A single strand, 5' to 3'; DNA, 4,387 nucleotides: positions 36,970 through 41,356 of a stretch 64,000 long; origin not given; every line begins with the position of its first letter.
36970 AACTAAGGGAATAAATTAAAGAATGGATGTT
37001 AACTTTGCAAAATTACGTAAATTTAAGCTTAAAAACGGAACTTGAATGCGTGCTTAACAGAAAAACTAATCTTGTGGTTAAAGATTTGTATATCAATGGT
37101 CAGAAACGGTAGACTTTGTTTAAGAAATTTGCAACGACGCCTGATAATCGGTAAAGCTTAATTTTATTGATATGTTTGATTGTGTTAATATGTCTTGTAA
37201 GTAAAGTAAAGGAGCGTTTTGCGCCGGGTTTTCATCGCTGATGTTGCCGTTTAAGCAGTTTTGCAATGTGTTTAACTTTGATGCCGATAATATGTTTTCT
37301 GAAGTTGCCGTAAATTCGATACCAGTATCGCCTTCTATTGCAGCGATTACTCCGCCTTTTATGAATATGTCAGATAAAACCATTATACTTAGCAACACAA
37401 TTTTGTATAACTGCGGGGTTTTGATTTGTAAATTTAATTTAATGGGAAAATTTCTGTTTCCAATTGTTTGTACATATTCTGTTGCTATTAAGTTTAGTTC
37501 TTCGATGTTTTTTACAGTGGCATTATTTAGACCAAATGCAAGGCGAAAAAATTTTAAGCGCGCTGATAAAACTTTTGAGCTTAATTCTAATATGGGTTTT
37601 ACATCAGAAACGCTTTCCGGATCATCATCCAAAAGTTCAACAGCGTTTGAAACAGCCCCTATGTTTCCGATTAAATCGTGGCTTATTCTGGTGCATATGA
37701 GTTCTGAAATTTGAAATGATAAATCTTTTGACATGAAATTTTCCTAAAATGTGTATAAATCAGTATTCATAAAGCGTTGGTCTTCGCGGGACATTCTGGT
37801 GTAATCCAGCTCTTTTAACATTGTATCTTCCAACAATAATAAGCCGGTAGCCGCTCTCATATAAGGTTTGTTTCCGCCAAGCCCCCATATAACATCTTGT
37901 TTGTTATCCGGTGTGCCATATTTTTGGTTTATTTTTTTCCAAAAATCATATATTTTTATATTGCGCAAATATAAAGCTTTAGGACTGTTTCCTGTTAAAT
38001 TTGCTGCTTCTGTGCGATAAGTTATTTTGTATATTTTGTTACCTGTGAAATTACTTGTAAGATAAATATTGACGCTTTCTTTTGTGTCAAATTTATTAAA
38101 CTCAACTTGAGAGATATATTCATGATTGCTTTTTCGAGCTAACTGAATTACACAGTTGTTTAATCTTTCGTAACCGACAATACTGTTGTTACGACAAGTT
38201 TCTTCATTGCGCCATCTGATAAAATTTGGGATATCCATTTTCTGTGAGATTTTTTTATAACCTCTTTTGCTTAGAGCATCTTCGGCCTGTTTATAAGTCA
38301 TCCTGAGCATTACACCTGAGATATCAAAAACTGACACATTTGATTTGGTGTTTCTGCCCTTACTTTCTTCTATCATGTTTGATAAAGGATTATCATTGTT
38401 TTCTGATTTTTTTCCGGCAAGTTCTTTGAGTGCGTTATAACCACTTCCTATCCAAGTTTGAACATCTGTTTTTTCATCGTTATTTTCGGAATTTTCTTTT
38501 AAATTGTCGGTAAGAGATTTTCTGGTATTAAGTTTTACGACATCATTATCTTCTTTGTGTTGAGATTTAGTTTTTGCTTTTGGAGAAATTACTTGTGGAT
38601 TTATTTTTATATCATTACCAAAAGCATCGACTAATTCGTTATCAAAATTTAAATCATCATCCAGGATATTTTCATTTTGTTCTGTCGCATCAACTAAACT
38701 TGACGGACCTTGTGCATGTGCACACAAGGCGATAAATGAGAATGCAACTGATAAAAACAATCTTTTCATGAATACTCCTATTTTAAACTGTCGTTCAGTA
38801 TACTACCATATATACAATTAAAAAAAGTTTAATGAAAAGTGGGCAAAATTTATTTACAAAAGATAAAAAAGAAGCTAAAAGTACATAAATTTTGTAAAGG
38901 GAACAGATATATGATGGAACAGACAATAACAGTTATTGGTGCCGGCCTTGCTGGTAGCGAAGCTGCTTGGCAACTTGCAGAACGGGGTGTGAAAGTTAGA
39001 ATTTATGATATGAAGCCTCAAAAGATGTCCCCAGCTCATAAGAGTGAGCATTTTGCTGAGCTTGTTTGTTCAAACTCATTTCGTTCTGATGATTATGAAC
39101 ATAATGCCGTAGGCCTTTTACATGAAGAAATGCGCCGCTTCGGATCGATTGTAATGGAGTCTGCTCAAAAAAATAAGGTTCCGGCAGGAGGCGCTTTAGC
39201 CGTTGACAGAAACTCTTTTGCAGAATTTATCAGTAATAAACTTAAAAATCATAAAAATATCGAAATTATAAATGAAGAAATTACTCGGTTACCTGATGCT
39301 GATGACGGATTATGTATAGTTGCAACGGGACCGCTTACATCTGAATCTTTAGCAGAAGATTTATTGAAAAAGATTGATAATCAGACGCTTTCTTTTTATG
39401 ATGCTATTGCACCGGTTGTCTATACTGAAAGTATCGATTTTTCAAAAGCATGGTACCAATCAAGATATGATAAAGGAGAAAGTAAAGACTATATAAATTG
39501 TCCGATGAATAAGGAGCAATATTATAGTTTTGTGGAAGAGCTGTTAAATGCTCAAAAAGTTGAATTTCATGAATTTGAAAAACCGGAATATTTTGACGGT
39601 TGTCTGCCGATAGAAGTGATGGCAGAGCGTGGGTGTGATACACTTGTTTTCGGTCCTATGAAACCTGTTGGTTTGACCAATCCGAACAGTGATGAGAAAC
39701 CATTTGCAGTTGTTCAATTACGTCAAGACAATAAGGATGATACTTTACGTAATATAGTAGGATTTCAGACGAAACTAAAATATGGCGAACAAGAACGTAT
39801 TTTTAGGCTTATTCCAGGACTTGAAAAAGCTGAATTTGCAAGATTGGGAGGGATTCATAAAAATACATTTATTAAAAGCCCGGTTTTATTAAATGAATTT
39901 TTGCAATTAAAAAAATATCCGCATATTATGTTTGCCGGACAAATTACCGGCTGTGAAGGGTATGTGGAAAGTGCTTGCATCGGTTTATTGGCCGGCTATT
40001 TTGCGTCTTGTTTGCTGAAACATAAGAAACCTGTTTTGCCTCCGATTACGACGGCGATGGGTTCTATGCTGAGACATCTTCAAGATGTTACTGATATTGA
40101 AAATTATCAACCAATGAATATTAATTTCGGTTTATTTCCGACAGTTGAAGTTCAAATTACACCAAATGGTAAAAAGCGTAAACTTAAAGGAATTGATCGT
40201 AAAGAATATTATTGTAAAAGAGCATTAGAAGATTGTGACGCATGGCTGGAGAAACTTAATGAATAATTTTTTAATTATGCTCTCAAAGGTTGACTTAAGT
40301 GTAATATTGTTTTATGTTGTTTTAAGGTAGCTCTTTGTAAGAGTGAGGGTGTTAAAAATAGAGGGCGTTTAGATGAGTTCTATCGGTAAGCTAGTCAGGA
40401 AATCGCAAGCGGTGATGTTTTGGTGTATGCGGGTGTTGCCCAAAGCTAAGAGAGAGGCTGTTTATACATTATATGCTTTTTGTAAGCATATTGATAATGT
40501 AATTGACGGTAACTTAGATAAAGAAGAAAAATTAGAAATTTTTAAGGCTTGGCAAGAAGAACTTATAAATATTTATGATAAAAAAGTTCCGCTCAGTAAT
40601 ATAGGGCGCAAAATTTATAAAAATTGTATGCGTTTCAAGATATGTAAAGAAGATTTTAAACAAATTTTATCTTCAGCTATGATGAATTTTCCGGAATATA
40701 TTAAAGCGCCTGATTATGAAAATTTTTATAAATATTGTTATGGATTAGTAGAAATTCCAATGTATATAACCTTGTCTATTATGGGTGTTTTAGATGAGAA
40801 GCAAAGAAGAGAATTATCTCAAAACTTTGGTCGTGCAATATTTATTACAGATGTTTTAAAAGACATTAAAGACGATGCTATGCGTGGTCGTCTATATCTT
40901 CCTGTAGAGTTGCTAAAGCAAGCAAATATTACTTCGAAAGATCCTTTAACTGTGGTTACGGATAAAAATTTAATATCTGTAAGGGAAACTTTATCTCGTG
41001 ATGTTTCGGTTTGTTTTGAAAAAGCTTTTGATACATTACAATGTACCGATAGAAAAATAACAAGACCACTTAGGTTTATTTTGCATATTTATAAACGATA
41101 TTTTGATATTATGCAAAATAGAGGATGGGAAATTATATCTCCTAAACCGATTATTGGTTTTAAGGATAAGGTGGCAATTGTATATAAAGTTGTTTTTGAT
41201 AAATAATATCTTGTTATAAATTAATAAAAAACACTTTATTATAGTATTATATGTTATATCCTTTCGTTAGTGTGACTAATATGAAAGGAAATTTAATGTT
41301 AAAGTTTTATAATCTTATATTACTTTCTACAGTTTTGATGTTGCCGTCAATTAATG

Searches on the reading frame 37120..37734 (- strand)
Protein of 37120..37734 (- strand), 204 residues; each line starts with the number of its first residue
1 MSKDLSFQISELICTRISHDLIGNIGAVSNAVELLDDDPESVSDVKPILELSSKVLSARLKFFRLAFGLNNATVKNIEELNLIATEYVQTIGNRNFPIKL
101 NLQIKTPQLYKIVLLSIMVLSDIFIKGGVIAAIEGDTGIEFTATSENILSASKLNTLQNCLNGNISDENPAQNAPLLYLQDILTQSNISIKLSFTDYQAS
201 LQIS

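Call 3: search_protein_families(library=pfam, proteins=[window:37120-37734:-], max_evalue=0.1)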
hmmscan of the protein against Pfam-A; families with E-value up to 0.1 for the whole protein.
window:37120-37734:- (204 aa): 1 family
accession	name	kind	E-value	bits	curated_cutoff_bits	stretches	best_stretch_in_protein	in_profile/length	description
PF10090.15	HPTransfase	-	0.05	13.8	22.9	1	110-194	33-119/123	Histidine phosphotransferase C-terminal domain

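Call 20: search_protein_families(library=ncbifam, proteins=[window:37120-37734:-], max_evalue=0.01)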
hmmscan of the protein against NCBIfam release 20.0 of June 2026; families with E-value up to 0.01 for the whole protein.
window:37120-37734:- (204 aa): 2 families
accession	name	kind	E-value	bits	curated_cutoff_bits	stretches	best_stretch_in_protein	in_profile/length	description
NF046018.1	HisPtaseChptBrucRhz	equivalog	7.5e-16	58.1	240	1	8-136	10-142/211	histidine phosphotransferase ChpT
NF046025.1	HisPtaseChptCaul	equivalog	1e-11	44.7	225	1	9-196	4-195/204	histidine phosphotransferase ChpT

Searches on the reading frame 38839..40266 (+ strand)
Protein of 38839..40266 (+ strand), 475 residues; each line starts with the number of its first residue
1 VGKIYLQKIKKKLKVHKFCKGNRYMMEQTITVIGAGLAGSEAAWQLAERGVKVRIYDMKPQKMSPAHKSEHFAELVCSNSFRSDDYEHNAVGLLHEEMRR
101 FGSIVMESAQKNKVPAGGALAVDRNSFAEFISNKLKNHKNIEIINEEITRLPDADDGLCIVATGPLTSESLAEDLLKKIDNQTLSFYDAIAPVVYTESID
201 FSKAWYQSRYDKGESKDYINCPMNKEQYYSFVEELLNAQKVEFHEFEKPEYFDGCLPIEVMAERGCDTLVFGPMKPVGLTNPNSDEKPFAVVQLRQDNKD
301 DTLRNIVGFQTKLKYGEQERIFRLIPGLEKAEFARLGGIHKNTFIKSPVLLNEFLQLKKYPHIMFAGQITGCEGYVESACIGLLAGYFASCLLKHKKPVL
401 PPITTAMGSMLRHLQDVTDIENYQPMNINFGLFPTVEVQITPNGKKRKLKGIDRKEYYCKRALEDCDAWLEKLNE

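Call 20: search_protein_families(library=ncbifam, proteins=[window:38839-40266:+], max_evalue=0.01)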
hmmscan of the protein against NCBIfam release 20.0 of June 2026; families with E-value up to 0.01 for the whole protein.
window:38839-40266:+ (475 aa): 37 families (the best 25 are shown)
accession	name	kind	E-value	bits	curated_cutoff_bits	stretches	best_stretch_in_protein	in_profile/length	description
NF003739.0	PRK05335.1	equivalog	7.8e-203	674.1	262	1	26-473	2-438/441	methylenetetrahydrofolate--tRNA-(uracil(54)-C(5))-methyltransferase (FADH(2)-oxidizing) TrmFO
TIGR00137.1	gid_trmFO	equivalog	2.1e-176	587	428.65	1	28-471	1-431/433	FADH(2)-oxidizing methylenetetrahydrofolate--tRNA-(uracil(54)-C(5))-methyltransferase TrmFO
TIGR00136.1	mnmG_gidA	equivalog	8.9e-18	63.9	524.85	2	306-406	303-402/616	tRNA uridine-5-carboxymethylaminomethyl(34) synthesis enzyme MnmG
NF002480.1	PRK01747.1-1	equivalog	3.8e-07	28.9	540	1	12-62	233-283/645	bifunctional tRNA (5-methylaminomethyl-2-thiouridine)(34)-methyltransferase MnmC2/FAD-dependent 5-carboxymethylaminomethyl-2-thiouridine(34)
TIGR03197.1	MnmC_Cterm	equivalog_domain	1.6e-06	27.5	174.2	1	30-61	2-33/400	FAD-dependent 5-carboxymethylaminomethyl-2-thiouridine(34) oxidoreductase MnmC1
NF005547.0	PRK07208.1-3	equivalog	8.6e-06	24.7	380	1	27-59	4-36/465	hypothetical protein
NF006143.0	PRK08293.1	equivalog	1.2e-05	24.7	312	1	28-70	5-47/291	3-hydroxyacyl-CoA dehydrogenase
NF009409.0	PRK12770.1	subfamily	4.4e-05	22.7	343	1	14-61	5-52/360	putative glutamate synthase subunit beta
NF005560.0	PRK07233.1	equivalog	4.5e-05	22.5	252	1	29-61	2-34/435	hypothetical protein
TIGR02032.1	GG-red-SF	subfamily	9.1e-05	22.3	158.8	1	32-155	5-121/297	geranylgeranyl reductase family protein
NF005313.0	PRK06847.1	subfamily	9.8e-05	21.5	372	1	28-137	5-119/375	hypothetical protein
TIGR02352.1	thiamin_ThiO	equivalog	0.00011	21.4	250.8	1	30-60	1-31/351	glycine oxidase ThiO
NF004783.0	PRK06129.1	equivalog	0.00013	21.5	347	1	28-68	3-43/315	3-hydroxyacyl-CoA dehydrogenase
NF049967.1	QhpG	equivalog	0.00015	20.8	240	1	30-159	1-118/423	flavin-dependent monooxygenase QhpG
NF041080.1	DGGGPL_reductase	equivalog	0.00025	20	580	1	30-62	4-36/447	digeranylgeranylglycerophospholipid reductase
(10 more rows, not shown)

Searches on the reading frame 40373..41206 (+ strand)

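Call 20: search_protein_families(library=ncbifam, proteins=[window:40373-41206:+], max_evalue=0.01)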
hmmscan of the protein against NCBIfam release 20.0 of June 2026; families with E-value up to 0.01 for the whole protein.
window:40373-41206:+ (277 aa): 5 families
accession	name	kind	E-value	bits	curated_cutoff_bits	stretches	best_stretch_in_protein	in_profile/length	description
TIGR03465.1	HpnD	equivalog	1e-48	165.7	278.6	1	10-261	4-252/267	presqualene diphosphate synthase HpnD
NF045686.1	PhytoSynCyanob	equivalog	3.9e-23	82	550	1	15-267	35-297/310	15-cis-phytoene synthase CrtB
TIGR03464.1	HpnC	equivalog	1.4e-18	67.3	250.45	1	21-273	15-265/267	squalene synthase HpnC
NF042419.1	Phyto_syn_CrtB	equivalog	6.9e-13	48.8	480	1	23-207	26-216/306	15-cis-phytoene synthase CrtB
NF045921.1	PhytnSynCrtBRhod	equivalog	8e-12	45.2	500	1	6-207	12-209/307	15-cis-phytoene synthase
